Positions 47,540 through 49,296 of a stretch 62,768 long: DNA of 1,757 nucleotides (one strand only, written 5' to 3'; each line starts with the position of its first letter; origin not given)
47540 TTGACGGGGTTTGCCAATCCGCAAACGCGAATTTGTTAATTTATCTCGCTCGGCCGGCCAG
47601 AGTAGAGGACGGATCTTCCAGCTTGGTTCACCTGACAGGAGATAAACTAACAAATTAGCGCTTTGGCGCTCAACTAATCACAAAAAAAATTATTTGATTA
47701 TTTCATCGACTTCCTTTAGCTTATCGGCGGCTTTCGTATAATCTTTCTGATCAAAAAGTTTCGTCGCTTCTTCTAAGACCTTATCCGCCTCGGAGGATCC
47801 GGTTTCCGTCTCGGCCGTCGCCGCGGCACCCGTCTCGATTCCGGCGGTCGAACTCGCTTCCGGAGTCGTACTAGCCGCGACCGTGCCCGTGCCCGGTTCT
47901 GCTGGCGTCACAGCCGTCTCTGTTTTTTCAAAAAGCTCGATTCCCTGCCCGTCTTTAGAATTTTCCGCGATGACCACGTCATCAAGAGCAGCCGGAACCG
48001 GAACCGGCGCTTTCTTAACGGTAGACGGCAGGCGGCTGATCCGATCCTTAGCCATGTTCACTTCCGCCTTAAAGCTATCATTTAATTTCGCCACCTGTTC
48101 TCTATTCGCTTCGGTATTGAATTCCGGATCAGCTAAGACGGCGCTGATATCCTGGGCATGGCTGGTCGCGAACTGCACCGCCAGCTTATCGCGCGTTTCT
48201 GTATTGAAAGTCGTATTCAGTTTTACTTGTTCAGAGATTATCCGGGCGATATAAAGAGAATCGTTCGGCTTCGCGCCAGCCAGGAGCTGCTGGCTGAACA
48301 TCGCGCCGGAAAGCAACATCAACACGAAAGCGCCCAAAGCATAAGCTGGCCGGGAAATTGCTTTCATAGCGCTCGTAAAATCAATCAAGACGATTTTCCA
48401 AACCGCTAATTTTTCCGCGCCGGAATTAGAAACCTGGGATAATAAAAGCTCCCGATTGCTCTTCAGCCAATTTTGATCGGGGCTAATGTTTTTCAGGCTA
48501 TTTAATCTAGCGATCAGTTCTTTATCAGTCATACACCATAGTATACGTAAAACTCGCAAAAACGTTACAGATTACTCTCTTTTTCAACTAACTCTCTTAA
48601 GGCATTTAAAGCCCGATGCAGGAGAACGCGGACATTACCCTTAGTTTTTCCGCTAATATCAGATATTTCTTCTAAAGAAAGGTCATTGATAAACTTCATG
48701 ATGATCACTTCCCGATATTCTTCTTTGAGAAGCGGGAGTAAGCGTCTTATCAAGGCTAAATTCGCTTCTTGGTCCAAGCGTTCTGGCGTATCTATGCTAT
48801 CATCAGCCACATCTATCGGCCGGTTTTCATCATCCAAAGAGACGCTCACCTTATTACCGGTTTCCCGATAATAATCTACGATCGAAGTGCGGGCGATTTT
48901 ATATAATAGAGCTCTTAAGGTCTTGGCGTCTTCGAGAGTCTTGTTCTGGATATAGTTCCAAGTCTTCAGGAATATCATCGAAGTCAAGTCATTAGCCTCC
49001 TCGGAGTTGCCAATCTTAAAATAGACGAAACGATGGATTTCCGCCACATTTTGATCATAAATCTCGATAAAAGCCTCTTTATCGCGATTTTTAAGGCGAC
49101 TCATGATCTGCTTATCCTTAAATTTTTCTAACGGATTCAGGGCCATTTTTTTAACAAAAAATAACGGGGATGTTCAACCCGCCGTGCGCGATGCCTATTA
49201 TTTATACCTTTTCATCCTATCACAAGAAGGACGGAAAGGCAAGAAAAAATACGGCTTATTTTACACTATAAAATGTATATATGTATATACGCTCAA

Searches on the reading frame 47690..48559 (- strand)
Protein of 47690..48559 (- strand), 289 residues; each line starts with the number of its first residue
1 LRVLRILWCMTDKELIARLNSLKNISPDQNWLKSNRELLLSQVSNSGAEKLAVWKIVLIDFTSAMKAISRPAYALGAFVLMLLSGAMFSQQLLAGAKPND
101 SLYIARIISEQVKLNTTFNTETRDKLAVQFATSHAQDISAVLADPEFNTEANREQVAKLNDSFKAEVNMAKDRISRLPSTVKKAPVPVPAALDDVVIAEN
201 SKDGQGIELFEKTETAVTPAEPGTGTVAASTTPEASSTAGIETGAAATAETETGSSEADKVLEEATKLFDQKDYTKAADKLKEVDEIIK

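Call 3: search_protein_families(library=pfam, proteins=[window:47690-48559:-], max_evalue=0.01)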
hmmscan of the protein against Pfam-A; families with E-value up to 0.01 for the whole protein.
window:47690-48559:- (289 aa): 1 family
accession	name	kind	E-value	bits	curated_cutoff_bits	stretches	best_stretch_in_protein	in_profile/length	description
PF18915.5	DUF5667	-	6.8e-05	23.7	27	1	96-164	2-68/99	Domain of unknown function (DUF5667)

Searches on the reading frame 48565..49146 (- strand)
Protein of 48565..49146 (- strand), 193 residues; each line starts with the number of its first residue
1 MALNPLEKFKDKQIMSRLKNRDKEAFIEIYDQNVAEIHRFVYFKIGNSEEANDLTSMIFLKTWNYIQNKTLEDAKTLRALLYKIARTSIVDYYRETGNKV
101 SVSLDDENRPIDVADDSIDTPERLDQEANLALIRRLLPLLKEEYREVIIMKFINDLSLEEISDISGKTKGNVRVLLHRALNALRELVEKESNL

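Call 3: search_protein_families(library=pfam, proteins=[window:48565-49146:-], max_evalue=0.01)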
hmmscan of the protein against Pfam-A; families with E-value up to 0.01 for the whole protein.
window:48565-49146:- (193 aa): 3 families
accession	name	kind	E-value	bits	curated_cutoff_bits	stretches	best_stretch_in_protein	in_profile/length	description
PF08281.18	Sigma70_r4_2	-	6.9e-14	51.7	25.7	1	132-183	3-54/54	Sigma-70, region 4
PF04545.22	Sigma70_r4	-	2.5e-10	40.1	24.1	1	138-185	3-50/50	Sigma-70, region 4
PF04542.20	Sigma70_r2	-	2e-07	31.1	24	1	30-96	2-68/71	Sigma-70 region 2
